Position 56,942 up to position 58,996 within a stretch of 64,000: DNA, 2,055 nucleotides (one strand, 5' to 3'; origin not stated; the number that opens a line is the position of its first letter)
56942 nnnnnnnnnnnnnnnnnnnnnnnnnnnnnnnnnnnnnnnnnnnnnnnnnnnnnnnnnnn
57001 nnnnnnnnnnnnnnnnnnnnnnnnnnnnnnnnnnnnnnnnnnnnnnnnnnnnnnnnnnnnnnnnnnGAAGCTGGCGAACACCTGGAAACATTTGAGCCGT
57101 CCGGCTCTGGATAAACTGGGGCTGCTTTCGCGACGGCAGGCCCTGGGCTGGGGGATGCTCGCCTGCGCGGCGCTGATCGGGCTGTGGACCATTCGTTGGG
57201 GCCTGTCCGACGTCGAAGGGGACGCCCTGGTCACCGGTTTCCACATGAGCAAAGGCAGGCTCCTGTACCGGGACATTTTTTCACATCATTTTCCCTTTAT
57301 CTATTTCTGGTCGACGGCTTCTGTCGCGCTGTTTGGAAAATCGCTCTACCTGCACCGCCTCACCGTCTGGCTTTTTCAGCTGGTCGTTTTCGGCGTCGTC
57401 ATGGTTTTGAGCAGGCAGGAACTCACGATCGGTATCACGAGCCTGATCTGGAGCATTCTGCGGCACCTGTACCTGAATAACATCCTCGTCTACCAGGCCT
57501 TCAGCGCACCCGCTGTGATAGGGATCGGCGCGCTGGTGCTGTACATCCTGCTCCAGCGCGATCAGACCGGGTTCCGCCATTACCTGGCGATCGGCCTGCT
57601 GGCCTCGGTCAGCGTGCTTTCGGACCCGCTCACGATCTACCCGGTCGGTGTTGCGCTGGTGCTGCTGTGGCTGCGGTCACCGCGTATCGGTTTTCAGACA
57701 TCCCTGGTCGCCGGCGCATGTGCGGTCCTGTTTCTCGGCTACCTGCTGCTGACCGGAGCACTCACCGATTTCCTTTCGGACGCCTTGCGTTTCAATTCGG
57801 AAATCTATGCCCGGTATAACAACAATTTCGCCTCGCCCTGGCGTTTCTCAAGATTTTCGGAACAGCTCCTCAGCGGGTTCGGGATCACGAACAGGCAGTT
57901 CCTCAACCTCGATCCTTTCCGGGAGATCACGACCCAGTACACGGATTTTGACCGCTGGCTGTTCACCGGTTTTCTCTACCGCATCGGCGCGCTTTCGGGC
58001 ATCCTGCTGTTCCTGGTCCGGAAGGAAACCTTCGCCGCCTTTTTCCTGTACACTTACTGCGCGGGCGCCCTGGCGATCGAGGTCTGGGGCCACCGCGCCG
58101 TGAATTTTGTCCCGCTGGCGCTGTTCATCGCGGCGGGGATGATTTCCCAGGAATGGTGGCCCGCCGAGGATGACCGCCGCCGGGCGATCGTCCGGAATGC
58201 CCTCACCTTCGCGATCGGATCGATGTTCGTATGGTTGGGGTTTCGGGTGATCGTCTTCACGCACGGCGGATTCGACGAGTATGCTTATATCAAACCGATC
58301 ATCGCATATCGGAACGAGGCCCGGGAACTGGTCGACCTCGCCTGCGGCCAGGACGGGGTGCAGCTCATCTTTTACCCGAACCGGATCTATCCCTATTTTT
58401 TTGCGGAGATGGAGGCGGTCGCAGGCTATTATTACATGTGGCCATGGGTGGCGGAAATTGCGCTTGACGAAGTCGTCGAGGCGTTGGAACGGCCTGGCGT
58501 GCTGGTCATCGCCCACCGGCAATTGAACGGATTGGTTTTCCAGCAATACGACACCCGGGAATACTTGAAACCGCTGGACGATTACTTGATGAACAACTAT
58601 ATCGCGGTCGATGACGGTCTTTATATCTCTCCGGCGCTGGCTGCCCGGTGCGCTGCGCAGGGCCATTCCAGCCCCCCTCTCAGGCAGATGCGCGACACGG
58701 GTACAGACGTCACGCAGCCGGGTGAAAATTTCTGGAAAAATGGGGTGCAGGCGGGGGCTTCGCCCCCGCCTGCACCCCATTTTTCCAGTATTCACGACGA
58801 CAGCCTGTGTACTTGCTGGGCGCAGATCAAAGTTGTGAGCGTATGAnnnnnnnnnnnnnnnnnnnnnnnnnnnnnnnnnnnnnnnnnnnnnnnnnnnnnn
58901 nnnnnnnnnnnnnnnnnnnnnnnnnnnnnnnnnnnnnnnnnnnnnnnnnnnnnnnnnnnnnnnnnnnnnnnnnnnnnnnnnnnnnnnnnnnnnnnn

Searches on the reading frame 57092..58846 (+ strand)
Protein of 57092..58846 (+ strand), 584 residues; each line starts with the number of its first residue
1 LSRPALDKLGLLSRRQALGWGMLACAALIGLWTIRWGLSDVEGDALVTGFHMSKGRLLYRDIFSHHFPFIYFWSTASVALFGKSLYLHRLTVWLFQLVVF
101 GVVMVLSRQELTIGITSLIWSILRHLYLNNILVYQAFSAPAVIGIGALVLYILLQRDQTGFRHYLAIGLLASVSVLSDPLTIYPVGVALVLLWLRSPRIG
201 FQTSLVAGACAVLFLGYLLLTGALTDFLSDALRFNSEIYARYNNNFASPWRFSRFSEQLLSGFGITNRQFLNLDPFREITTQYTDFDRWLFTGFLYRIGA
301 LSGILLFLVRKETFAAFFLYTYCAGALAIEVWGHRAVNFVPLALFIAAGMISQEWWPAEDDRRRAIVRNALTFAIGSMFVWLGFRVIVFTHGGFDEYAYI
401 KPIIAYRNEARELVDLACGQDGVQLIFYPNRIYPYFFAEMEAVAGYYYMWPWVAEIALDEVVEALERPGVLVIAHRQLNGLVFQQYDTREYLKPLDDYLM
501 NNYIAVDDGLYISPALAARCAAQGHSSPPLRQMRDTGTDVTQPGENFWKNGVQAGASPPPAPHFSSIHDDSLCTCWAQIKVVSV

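Call 29: search_protein_families(library=pfam, proteins=[window:57092-58846:+], max_evalue=0.0001)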
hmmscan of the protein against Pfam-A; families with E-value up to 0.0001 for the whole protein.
window:57092-58846:+ (584 aa): 0 families

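Call 56: search_protein_families(library=pfam, proteins=[window:57092-58846:+], max_evalue=1)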
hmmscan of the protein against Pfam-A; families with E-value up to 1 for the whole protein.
window:57092-58846:+ (584 aa): 1 family
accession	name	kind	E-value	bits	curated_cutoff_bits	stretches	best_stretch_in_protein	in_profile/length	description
PF11297.13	DUF3098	-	0.14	12.2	25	0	205-240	9-41/67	Protein of unknown function (DUF3098)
